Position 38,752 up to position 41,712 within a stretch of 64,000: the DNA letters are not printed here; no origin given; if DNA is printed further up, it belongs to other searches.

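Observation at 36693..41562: Single-polypeptide fusions of a cytoplasmic GT-A or GT-B domain to a GT-C membrane glycosyltransferase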

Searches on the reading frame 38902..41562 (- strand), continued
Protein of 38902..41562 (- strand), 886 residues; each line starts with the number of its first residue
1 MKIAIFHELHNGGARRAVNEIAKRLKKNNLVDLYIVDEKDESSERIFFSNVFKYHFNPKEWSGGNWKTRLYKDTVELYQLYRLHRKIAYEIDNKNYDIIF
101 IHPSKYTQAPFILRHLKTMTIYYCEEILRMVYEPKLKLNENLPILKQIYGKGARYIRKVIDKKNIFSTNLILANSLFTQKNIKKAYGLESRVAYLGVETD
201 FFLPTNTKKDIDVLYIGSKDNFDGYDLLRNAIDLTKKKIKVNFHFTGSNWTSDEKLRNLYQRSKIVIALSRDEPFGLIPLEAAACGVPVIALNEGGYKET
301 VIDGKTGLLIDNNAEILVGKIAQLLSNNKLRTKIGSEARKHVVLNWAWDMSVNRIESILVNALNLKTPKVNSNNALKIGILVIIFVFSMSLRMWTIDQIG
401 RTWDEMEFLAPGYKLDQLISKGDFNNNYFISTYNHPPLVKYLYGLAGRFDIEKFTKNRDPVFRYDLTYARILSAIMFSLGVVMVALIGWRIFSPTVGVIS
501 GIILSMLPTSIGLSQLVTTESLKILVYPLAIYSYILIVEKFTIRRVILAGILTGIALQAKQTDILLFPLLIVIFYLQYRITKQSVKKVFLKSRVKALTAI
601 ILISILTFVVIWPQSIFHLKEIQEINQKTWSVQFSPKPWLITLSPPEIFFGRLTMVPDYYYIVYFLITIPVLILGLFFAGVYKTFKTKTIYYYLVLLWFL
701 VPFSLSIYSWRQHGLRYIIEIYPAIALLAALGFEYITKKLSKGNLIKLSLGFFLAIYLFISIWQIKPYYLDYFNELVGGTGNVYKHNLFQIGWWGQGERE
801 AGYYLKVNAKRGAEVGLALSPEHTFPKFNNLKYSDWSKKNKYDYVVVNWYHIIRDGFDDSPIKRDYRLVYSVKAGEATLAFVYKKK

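Call 69: find_related_loci(query=A2, collection=genome_contigs, flank=10000)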
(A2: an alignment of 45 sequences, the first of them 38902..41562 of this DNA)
Query A2 (886 aa) in genome_contigs; peptide patterns used: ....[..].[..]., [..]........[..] (x = any residue, [..] = any of these).
201 stretches matched a pattern; 103 encode a relative of the query (tblastn E <= 1e-3); the best 80 are kept; 79 distinct loci.
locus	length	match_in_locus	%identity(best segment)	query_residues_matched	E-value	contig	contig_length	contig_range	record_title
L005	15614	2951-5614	63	1-883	0e+0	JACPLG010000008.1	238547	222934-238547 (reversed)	MAG: Candidatus Levyibacteriota bacterium isolate NC_groundwater_515_Ag_S-0.1um_38_10 S35_SO-1_scaffold_9186, whole geno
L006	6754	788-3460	61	1-886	0e+0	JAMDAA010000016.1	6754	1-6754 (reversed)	MAG: Patescibacteria group bacterium isolate FK_Sedi_B_Bin.274 NODE_49632_length_6754_cov_22.3588, whole genome shotgun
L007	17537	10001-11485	65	392-886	0e+0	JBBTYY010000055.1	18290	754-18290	MAG: Patescibacteria group bacterium isolate H52-bin050_1 H52_bin050_1_000000000055, whole genome shotgun sequence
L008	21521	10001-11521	62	380-886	0e+0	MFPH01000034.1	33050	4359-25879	MAG: Candidatus Levybacteria bacterium RIFCSPLOWO2_12_FULL_37_14 rifcsplowo2_12_scaffold_2655, whole genome shotgun sequ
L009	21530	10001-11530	59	376-885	0e+0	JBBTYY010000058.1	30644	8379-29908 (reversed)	MAG: Patescibacteria group bacterium isolate H52-bin050_1 H52_bin050_1_000000000058, whole genome shotgun sequence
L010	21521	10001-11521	56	380-886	0e+0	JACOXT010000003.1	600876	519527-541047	MAG: Candidatus Levyibacteriota bacterium isolate NC_groundwater_160_Ag_S-0.1um_36_20 S4_GD2017_2_S1_scaffold_58, whole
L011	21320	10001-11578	53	362-886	0e+0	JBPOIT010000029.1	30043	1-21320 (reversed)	MAG: Candidatus Levyibacteriota bacterium isolate MAG_784 c_000000578630, whole genome shotgun sequence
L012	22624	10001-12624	56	1-884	0e+0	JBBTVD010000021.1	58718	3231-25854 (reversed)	MAG: Patescibacteria group bacterium isolate H14-bin010_1 H14_bin010_1_000000000021, whole genome shotgun sequence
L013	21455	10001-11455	55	392-886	1e-172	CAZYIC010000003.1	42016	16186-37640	MAG TPA_asm: uncultured Gammaproteobacteria bacterium isolate binchicken_co38_456 genome assembly, contig: NODE_1955_len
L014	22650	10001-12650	53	1-886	0e+0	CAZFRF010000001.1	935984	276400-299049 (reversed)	MAG TPA_asm: uncultured Gammaproteobacteria bacterium isolate SRP292972_co1_100 genome assembly, contig: NODE_5_length_9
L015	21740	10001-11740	42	297-886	2e-145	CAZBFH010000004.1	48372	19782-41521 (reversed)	MAG TPA_asm: uncultured Gammaproteobacteria bacterium isolate SRP342105_co2_162 genome assembly, contig: NODE_660_length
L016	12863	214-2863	53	1-886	0e+0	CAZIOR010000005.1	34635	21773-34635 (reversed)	MAG TPA_asm: uncultured Gammaproteobacteria bacterium isolate SRP298887_co1_352 genome assembly, contig: NODE_963_length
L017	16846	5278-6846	43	359-886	9e-143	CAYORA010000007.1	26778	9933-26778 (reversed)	MAG TPA_asm: uncultured Gammaproteobacteria bacterium isolate SRP170004_co1_164 genome assembly, contig: NODE_2655_lengt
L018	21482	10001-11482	47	390-886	3e-143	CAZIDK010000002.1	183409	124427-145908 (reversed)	MAG TPA_asm: uncultured Gammaproteobacteria bacterium isolate SRP302447_co4_23 genome assembly, contig: NODE_260_length_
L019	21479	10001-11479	46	388-886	7e-143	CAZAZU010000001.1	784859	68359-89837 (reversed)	MAG TPA_asm: uncultured Gammaproteobacteria bacterium isolate SRP178908_co1_328 genome assembly, contig: NODE_1_length_7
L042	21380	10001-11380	32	380-860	8e-68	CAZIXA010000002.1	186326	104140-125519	MAG TPA_asm: uncultured Clostridia bacterium isolate SRP323688_co1_183 genome assembly, contig: NODE_137_length_186326_c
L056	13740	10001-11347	30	373-822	3e-48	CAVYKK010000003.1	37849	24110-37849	MAG: uncultured Methanocellaceae archaeon isolate MFD05674.bin.2.161 genome assembly, contig: contig_102798, whole genom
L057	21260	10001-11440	27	380-885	7e-48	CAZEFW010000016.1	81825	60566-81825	MAG TPA_asm: uncultured Myxococcales bacterium isolate SRP077602_co5_47 genome assembly, contig: NODE_1116_length_81825_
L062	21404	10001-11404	27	392-885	5e-46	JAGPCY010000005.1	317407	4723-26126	MAG: Kofleriaceae bacterium isolate Gw_SlAct_bin_340 Gw_SlAct_16_length_317407_cov_32.882549, whole genome shotgun seque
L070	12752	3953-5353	27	378-886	1e-39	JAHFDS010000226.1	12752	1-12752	MAG: Myxococcales bacterium isolate nzgw250 NODE_3257_length_12753_cov_3.843968, whole genome shotgun sequence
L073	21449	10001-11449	24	384-885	5e-39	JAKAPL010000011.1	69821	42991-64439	MAG: Myxococcales bacterium isolate YF1.bin66 NODE_328_length_69821_cov_5.230508, whole genome shotgun sequence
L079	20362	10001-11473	25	371-885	3e-37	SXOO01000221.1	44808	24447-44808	MAG: Proteobacteria bacterium isolate F1-120-MAGs227 F1-120__c659292, whole genome shotgun sequence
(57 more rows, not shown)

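Call 73: search_protein_representatives(protein=window:38902-41562:-)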
Query: 886 residues. Proteins with E-value up to 0.001 (for the whole library): 56238; up to 1e-10: 3157; up to 1e-30: 599. The best 150 are listed.
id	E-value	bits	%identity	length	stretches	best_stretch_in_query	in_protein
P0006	0.0e+00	1205.8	59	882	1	1-886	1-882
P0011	8.7e-233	791.6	45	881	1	1-886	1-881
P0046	1.1e-180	619.2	55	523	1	377-886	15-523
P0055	2.2e-149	515.7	49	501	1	1-498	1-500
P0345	2.0e-131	456.2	45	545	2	572-886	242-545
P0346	1.0e-125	437.4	44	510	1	375-885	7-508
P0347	7.5e-117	408.0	42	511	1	375-886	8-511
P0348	9.5e-115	401.0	39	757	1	379-886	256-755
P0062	1.6e-112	393.7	36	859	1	1-762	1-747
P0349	1.2e-111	390.8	45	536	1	377-884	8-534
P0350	2.4e-110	386.5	49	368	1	1-362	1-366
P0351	4.8e-110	385.5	43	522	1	379-886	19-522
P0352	2.0e-109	383.5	41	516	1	379-886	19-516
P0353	8.9e-109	381.3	47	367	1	1-360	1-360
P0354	5.6e-108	378.6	49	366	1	1-360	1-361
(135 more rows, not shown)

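Call 95: search_protein_families(library=pfam, proteins=[L057:9269-11461:+, L062:9149-11419:+, L073:9251-11485:+, L079:9362-11596:+, L056:9839-12106:+, L042:9956-11920:+, L070:3287-5359:+], max_evalue=0.001)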
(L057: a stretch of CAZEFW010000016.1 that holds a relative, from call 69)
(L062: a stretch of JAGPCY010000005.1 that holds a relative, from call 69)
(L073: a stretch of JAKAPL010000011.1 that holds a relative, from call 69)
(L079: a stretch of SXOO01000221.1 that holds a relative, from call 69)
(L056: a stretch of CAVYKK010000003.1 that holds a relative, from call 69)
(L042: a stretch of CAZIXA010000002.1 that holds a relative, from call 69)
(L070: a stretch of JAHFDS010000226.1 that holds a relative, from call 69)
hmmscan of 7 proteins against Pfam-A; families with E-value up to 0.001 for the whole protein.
L057:9269-11461:+ (730 aa): 2 families
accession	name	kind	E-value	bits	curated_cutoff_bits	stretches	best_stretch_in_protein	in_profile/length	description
PF07691.17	PA14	-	4.4e-20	72.4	24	1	50-168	4-135/147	PA14 domain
PF13231.12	PMT_2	-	6.4e-13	49.7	26.1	1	300-462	2-160/160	Dolichyl-phosphate-mannose-protein mannosyltransferase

L062:9149-11419:+ (756 aa): 1 family
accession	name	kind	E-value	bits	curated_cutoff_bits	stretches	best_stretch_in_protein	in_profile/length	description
PF13231.12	PMT_2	-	4.5e-14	53.4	26.1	1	328-484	2-153/160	Dolichyl-phosphate-mannose-protein mannosyltransferase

L073:9251-11485:+ (744 aa): 2 families
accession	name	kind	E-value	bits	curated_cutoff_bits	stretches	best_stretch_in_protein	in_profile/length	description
PF13231.12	PMT_2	-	3.9e-21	76.4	26.1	1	302-472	2-160/160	Dolichyl-phosphate-mannose-protein mannosyltransferase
PF07691.17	PA14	-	2e-10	41.1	24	1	83-164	38-127/147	PA14 domain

L079:9362-11596:+ (744 aa): 3 families
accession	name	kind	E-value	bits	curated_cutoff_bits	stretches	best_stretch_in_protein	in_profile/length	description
PF13231.12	PMT_2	-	8.4e-14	52.5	26.1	1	278-443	2-158/160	Dolichyl-phosphate-mannose-protein mannosyltransferase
PF02366.24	PMT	-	2.6e-10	40.7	22.7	1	278-444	45-232/245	Dolichyl-phosphate-mannose-protein mannosyltransferase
PF07691.17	PA14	-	1.7e-08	34.9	24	1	67-149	43-137/147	PA14 domain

L056:9839-12106:+ (755 aa): 6 families
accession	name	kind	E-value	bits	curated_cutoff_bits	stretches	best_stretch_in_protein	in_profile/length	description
PF13231.12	PMT_2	-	9.6e-23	81.6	26.1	1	117-254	2-132/160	Dolichyl-phosphate-mannose-protein mannosyltransferase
PF00583.31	Acetyltransf_1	-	7.6e-16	58.9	20.7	1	625-742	3-116/116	Acetyltransferase (GNAT) family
PF02366.24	PMT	-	2.4e-12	47.4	22.7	1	117-251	45-199/245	Dolichyl-phosphate-mannose-protein mannosyltransferase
PF13508.13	Acetyltransf_7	-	3.3e-09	37.4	27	1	657-743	5-83/84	Acetyltransferase (GNAT) domain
PF13527.13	Acetyltransf_9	-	3.2e-07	30.8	25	1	612-743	2-125/127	Acetyltransferase (GNAT) domain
PF08445.16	FR47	-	0.00024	21.5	22.1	1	683-745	19-80/86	FR47-like protein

L042:9956-11920:+ (654 aa): 3 families
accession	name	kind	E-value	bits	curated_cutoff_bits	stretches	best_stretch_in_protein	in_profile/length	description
PF07691.17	PA14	-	7.6e-21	74.9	24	1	458-543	44-139/147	PA14 domain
PF13231.12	PMT_2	-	1e-20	75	26.1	1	71-227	2-155/160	Dolichyl-phosphate-mannose-protein mannosyltransferase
PF02366.24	PMT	-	5.7e-13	49.4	22.7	1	88-239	78-232/245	Dolichyl-phosphate-mannose-protein mannosyltransferase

L070:3287-5359:+ (690 aa): 1 family
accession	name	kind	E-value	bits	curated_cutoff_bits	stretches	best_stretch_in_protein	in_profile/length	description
PF13231.12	PMT_2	-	8.9e-17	62.2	26.1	1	293-440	16-160/160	Dolichyl-phosphate-mannose-protein mannosyltransferase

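Call 96: list_cluster_members(proteins=[P0001, P0105, P0225])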
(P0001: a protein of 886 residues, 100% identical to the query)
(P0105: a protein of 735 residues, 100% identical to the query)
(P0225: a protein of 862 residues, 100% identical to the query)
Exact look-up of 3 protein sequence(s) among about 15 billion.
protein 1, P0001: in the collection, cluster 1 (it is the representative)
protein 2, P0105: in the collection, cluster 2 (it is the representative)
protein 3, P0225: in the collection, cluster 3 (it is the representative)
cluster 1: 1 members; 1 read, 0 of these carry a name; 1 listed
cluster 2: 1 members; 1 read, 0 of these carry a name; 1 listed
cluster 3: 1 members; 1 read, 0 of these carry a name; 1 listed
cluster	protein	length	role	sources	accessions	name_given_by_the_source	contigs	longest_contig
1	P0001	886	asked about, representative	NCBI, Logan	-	-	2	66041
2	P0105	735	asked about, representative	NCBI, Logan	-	-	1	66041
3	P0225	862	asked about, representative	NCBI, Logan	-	-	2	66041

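Call 97: find_encoding_contigs(protein=P0001, flank=500, max_places=3)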
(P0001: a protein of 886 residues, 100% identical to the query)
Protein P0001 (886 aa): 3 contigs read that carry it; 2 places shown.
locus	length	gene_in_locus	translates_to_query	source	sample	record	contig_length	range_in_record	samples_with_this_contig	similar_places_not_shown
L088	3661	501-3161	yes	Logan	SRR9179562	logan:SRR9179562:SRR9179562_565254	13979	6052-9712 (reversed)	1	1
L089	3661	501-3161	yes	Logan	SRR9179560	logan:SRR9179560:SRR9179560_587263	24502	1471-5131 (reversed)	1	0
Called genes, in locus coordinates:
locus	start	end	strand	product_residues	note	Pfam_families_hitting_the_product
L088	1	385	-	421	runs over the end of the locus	PF08421:Methyltransf_13, PF13489:Methyltransf_23, PF08241:Methyltransf_11 (weak), PF08242:Methyltransf_12, PF08484:Methyltransf_14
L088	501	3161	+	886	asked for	PF00534:Glycos_transf_1, PF13692:Glyco_trans_1_4, PF13524:Glyco_trans_1_2, PF20706:GT4-conflict, PF13231:PMT_2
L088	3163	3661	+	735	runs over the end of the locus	PF00535:Glycos_transf_2, PF10111:Glyco_tranf_2_2, PF13641:Glyco_tranf_2_3, PF13231:PMT_2 (weak)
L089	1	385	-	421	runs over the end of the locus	PF08421:Methyltransf_13, PF13489:Methyltransf_23, PF08241:Methyltransf_11 (weak), PF08242:Methyltransf_12, PF08484:Methyltransf_14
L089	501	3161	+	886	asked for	PF00534:Glycos_transf_1, PF13692:Glyco_trans_1_4, PF13524:Glyco_trans_1_2, PF20706:GT4-conflict, PF13231:PMT_2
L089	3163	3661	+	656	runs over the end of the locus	?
